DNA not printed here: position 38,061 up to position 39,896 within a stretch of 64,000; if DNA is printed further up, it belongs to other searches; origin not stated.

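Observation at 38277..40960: Fusion of glucosamine-6-phosphate deaminase (NagB) with a PIG-L/LmbE-type deacetylase, followed by a six-hairpin glycosidase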

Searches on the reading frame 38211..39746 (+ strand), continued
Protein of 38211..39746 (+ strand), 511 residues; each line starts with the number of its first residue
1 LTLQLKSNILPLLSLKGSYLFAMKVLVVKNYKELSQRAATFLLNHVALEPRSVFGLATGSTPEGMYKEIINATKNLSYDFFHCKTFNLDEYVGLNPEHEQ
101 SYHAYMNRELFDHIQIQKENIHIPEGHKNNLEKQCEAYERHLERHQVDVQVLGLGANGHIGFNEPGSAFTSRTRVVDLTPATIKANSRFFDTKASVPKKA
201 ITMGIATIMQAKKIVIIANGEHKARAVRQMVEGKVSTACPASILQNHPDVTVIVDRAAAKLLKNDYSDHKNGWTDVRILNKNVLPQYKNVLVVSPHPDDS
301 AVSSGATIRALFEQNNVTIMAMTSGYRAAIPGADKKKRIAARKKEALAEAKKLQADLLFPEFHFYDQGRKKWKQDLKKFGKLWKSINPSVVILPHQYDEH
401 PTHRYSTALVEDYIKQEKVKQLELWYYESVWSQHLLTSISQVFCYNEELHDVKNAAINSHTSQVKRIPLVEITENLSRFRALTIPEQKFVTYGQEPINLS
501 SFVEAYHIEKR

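Call 6: search_solved_structures(query=window:38277-39746:+, max_evalue=0.001, show_alignments=2)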
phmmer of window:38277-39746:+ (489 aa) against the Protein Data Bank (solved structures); distinct sequences matched with E-value up to 0.001: 23.
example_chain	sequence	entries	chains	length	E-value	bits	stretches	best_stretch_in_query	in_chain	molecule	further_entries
2bkv_A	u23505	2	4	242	3.3e-67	230.4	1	1-239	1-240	GLUCOSAMINE-6-PHOSPHATE DEAMINASE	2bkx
2ri0_A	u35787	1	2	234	8.4e-60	206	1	1-236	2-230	Glucosamine-6-phosphate deaminase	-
2ri1_A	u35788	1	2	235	8.5e-60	205.9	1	1-236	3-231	Glucosamine-6-phosphate deaminase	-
3hn6_A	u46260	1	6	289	1e-57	199.1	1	2-242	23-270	Glucosamine-6-phosphate deaminase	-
1ne7_A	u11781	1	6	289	1.5e-54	188.7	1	1-242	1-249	Glucosamine-6-phosphate isomerase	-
7lqm_A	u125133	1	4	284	5.1e-50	173.7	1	8-241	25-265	Glucosamine-6-phosphate deaminase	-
5hj5_A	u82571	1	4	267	2.7e-49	171.3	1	27-241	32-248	Glucosamine-6-phosphate deaminase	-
4r7t_A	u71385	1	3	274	2.9e-49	171.2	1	27-241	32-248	Glucosamine-6-phosphate deaminase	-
1cd5_A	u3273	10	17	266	1.6e-48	168.8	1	12-240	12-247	PROTEIN (GLUCOSAMINE 6-PHOSPHATE DEAMINASE) | GLUCOSAMINE 6-PHOSPHATE DEAMINASE | GLUCOSAMINE-6-PHOSPHATE DEAMINASE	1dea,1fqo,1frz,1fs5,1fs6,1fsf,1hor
7lqn_A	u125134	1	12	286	1.8e-48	168.6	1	26-241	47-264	Glucosamine-6-phosphate deaminase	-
1jt9_A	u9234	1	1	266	2.1e-47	165.1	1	12-240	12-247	Glucosamine-6-Phosphate deaminase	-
6nbg_A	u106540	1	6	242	3.9e-31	111.4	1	1-240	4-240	Glucosamine-6-phosphate deaminase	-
8bgn_A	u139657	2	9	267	1e-07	34.3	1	259-393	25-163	Diacetylchitobiose deacetylase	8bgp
8bgo_A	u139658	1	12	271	1e-07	34.2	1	259-393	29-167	Diacetylchitobiose deacetylase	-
3we7_A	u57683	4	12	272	8.3e-07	31.2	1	260-387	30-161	Putative uncharacterized protein PH0499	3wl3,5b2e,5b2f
3wl4_A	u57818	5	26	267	1.8e-06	30.1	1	260-388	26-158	Uncharacterized protein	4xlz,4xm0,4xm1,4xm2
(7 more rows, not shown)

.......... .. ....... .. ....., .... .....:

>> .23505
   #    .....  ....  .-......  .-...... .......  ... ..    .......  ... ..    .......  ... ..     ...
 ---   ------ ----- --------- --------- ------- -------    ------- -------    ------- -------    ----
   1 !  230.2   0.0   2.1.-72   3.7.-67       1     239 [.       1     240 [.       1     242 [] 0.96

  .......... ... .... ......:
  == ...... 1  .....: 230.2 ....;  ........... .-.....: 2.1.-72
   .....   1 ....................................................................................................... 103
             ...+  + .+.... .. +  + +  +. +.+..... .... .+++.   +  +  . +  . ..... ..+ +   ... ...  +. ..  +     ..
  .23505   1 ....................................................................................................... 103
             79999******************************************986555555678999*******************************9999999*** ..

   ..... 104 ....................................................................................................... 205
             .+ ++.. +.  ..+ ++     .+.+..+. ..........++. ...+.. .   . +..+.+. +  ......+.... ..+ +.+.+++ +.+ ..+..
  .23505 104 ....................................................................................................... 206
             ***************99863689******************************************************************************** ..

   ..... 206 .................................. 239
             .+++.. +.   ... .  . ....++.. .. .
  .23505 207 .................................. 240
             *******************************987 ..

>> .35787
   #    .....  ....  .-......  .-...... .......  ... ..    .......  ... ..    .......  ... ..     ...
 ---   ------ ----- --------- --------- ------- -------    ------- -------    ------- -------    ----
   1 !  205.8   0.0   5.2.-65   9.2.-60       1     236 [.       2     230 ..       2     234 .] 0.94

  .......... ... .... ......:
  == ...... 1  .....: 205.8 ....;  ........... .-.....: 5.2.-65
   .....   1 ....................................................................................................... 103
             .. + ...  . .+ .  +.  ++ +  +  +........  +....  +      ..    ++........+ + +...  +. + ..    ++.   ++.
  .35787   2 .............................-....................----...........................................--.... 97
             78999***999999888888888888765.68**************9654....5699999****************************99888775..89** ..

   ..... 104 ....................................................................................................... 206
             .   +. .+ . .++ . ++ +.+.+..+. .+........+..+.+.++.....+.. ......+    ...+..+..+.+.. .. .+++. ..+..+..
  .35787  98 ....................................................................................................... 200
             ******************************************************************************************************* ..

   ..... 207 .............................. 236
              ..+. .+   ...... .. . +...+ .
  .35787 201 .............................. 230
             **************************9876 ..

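Call 18: find_encoding_contigs(protein=window:38277-39746:+, flank=10000, max_places=4)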
Protein window:38277-39746:+ (489 aa): no gene with exactly this product is on record in the collection.

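Call 19: find_encoding_contigs(protein=window:38211-39746:+, flank=10000, max_places=4)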
Protein window:38211-39746:+ (511 aa): no gene with exactly this product is on record in the collection.

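Call 20: find_encoding_contigs(protein=P0002, flank=10000, max_places=3)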
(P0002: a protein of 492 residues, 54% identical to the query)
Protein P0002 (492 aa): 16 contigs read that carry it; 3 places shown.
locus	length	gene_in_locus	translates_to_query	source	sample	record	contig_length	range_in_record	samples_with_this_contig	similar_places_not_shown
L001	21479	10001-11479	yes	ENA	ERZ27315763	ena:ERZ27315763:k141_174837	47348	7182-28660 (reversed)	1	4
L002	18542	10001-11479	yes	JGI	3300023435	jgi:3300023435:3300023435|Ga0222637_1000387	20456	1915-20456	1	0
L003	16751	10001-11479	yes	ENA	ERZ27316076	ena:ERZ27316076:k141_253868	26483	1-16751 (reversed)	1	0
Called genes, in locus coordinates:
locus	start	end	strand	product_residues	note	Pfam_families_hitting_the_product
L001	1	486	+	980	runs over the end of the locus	PF03160:Calx-beta, PF01471:PG_binding_1 (weak)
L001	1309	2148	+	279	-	PF13495:Phage_int_SAM_4, PF02899:Phage_int_SAM_1, PF00589:Phage_integrase, PF16795:Phage_integr_3 (weak), PF22823:MrpR_C_cat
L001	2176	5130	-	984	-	PF00912:Transgly, PF00905:Transpeptidase, PF17957:Big_7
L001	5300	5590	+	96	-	-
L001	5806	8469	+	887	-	PF02463:SMC_N, PF13175:AAA_15, PF13476:AAA_23, PF13304:AAA_21 (weak)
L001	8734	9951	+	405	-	PF01136:Peptidase_U32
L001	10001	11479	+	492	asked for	PF01182:Glucosamine_iso, PF02585:PIG-L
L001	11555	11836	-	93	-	-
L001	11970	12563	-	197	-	PF02142:MGS, PF01808:AICARFT_IMPCHas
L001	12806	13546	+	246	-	PF00215:OMPdecase (weak)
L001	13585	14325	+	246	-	PF00156:Pribosyltran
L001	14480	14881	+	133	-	PF02082:Rrf2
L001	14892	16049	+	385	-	PF00266:Aminotran_5, PF01041:DegT_DnrJ_EryC1, PF01212:Beta_elim_lyase (weak)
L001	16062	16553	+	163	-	PF01592:NifU_N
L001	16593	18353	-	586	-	PF00664:ABC_membrane, PF00005:ABC_tran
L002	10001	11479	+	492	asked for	PF01182:Glucosamine_iso, PF02585:PIG-L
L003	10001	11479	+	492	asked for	PF01182:Glucosamine_iso, PF02585:PIG-L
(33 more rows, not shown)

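Call 26: find_related_loci(query=A1, collection=genome_contigs, flank=10000)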
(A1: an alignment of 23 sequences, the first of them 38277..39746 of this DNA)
Query A1 (489 aa) in genome_contigs; peptide patterns used: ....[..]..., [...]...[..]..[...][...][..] (x = any residue, [..] = any of these).
600 stretches matched a pattern (row limit reached: there are more); 600 encode a relative of the query (tblastn E <= 1e-3); the best 80 are kept; 80 distinct loci.
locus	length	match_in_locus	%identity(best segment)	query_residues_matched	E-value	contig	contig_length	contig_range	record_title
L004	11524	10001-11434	41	7-488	2e-116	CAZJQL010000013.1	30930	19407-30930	MAG TPA_asm: uncultured Methanosarcinales archaeon isolate SRP290908_co2_72 genome assembly, contig: NODE_1778_length_30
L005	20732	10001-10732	49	1-243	1e-79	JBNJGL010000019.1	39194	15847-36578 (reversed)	MAG: Bacillota bacterium isolate Y22_45dBSe2.bin.1 NODE_467_length_39194_cov_19.716051, whole genome shotgun sequence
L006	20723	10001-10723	50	1-240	9e-78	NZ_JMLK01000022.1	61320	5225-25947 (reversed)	Clostridium akagii DSM 12554 BR66DRAFT_scaffold00018.18_C, whole genome shotgun sequence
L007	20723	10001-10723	49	1-240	2e-77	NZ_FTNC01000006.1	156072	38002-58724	Halanaerobium kushneri strain ATCC 700103, whole genome shotgun sequence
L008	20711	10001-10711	52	1-236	6e-77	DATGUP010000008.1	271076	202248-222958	MAG TPA_asm: Bacillota bacterium isolate SMAG_U10532 k141_1529528, whole genome shotgun sequence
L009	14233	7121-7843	50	1-240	4e-76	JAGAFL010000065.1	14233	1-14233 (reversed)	MAG: Erysipelotrichaceae bacterium isolate RGIG8394 Water_buffalos_Rumen.Co__c3273449, whole genome shotgun sequence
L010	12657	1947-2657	51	1-236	1e-74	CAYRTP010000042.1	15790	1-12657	MAG TPA_asm: uncultured Clostridium sp. isolate SRP315200_co1_51 genome assembly, contig: NODE_7387_length_15790_cov_9.7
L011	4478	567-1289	48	1-240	4e-74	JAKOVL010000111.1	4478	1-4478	MAG: Bacillota bacterium isolate JPNG_maxbin.054 k201_587003, whole genome shotgun sequence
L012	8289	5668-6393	49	1-242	1e-73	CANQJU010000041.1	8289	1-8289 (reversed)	MAG: uncultured Bacilli bacterium isolate Lapin-026__bin89 genome assembly, contig: Lapin-026__NODE_11173_length_8289_co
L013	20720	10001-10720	49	1-240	1e-73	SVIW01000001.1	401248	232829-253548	MAG: Clostridiales bacterium isolate SIG419 NODE_103_length_401248_cov_7.321105, whole genome shotgun sequence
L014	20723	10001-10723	49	1-240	1e-73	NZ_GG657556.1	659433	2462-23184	Holdemania filiformis DSM 12042 Scfld5, whole genome shotgun sequence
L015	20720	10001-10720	51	1-240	2e-73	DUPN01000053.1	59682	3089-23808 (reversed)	MAG TPA_asm: Bacillota bacterium isolate AS08sgBPME_312 71092_AS08, whole genome shotgun sequence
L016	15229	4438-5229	48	1-255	4e-73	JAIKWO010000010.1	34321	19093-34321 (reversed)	MAG: Lachnospiraceae bacterium isolate RUI431 k141_13291300_flag=0_multi=13.6747_len=34321, whole genome shotgun sequenc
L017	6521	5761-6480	48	1-240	2e-73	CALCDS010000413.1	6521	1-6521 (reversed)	MAG TPA_asm: uncultured Clostridiaceae bacterium isolate SRR1561995_bin.132_CONCOCT_v1.1_MAG genome assembly, contig: ER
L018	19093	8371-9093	48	1-241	3e-73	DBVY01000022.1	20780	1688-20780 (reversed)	MAG TPA_asm: Christensenella sp. UBA1252 UBA1252_contig_2460, whole genome shotgun sequence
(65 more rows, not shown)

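Call 32: find_encoding_contigs(protein=P0012, flank=8000, max_places=1)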
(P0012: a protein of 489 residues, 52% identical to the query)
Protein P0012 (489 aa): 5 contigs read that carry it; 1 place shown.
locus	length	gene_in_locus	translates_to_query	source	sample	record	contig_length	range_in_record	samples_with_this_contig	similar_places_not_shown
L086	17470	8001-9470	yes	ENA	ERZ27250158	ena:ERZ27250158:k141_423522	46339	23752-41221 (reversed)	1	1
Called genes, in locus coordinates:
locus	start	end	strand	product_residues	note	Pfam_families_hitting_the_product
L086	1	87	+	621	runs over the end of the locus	PF01726:LexA_DNA_bind, PF00717:Peptidase_S24, PF01555:N6_N4_Mtase, PF01170:UPF0020 (weak)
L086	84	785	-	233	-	PF15515:MvaI_BcnI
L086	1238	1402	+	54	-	PF00471:Ribosomal_L33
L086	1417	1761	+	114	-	-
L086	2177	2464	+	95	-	-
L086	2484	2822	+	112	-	-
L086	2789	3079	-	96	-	-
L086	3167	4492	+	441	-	-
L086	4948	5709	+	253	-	PF02163:Peptidase_M50 (weak)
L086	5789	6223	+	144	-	-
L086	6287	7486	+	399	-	PF05496:RuvB_N, PF13604:AAA_30 (faint), PF00004:AAA, PF07728:AAA_5 (faint), PF13173:AAA_14 (weak), PF16193:AAA_assoc_2, PF12002:MgsA_C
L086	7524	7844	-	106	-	-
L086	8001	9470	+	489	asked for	PF01182:Glucosamine_iso, PF02585:PIG-L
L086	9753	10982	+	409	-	PF01551:Peptidase_M23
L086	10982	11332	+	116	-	-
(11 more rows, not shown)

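Call 33: find_encoding_contigs(protein=P0017, flank=8000, max_places=1)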
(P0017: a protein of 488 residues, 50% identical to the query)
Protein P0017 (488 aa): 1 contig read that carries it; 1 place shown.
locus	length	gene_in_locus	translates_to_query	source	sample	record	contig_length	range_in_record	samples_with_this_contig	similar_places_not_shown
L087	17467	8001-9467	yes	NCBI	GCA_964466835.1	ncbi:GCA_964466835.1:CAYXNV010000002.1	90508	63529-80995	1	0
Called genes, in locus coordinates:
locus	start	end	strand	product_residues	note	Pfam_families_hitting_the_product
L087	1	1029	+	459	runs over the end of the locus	PF01336:tRNA_anti-codon, PF00152:tRNA-synt_2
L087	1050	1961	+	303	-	PF18920:DUF5671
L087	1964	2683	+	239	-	PF02616:SMC_ScpA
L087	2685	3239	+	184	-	PF04079:SMC_ScpB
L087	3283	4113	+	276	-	PF00768:Peptidase_S11, PF13354:Beta-lactamase2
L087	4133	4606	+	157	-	PF04138:GtrA_DPMS_TM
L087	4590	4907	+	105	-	-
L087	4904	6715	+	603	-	PF01807:Zn_ribbon_DnaG, PF08275:DNAG_N, PF01751:Toprim, PF13155:Toprim_2, PF13662:Toprim_4, PF10410:DnaB_bind (faint)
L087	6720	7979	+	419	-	PF03979:Sigma70_r1_1 (weak), PF00140:Sigma70_r1_2, PF04542:Sigma70_r2, PF04539:Sigma70_r3, PF04545:Sigma70_r4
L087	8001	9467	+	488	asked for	PF01182:Glucosamine_iso, PF02585:PIG-L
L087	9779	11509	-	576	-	PF00239:Resolvase, PF07508:Recombinase, PF13408:Zn_ribbon_recom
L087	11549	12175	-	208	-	-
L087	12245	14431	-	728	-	PF01751:Toprim (weak), PF13155:Toprim_2, PF13362:Toprim_3 (weak), PF13662:Toprim_4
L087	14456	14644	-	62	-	-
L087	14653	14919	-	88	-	PF18903:DUF5659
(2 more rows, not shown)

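Call 34: find_encoding_contigs(protein=P0020, flank=8000, max_places=1)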
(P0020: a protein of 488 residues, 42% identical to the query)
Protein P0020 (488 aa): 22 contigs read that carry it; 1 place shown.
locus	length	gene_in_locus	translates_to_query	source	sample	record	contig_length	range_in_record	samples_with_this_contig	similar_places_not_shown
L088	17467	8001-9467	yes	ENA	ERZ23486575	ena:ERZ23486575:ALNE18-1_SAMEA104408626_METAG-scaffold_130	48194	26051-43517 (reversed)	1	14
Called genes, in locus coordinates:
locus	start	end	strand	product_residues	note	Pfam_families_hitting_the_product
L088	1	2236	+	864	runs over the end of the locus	PF04997:RNA_pol_Rpb1_1, PF00623:RNA_pol_Rpb1_2, PF04983:RNA_pol_Rpb1_3, PF05000:RNA_pol_Rpb1_4, PF04998:RNA_pol_Rpb1_5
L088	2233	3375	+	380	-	PF04998:RNA_pol_Rpb1_5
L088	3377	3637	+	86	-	PF01248:Ribosomal_L7Ae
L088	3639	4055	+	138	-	PF07650:KH_2 (faint), PF26594:KH_NusA_2nd (faint)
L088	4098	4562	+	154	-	PF00164:Ribosom_S12_S23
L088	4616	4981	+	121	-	PF00072:Response_reg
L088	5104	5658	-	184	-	-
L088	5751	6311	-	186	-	PF04919:DUF655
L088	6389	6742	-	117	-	PF03874:RNA_pol_Rpb4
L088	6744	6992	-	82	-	PF01157:Ribosomal_L21e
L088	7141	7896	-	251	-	PF03946:Ribosomal_L11_N, PF00298:Ribosomal_L11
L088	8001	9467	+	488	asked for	PF01182:Glucosamine_iso, PF02585:PIG-L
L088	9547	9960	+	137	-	PF07291:MauE (weak), PF07681:DoxX, PF04173:DoxD (weak)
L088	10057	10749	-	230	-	PF00702:Hydrolase, PF06888:Put_Phosphatase (weak), PF12710:HAD, PF13419:HAD_2, PF08282:Hydrolase_3, PF13242:Hydrolase_like (weak)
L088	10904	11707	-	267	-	PF01791:DeoC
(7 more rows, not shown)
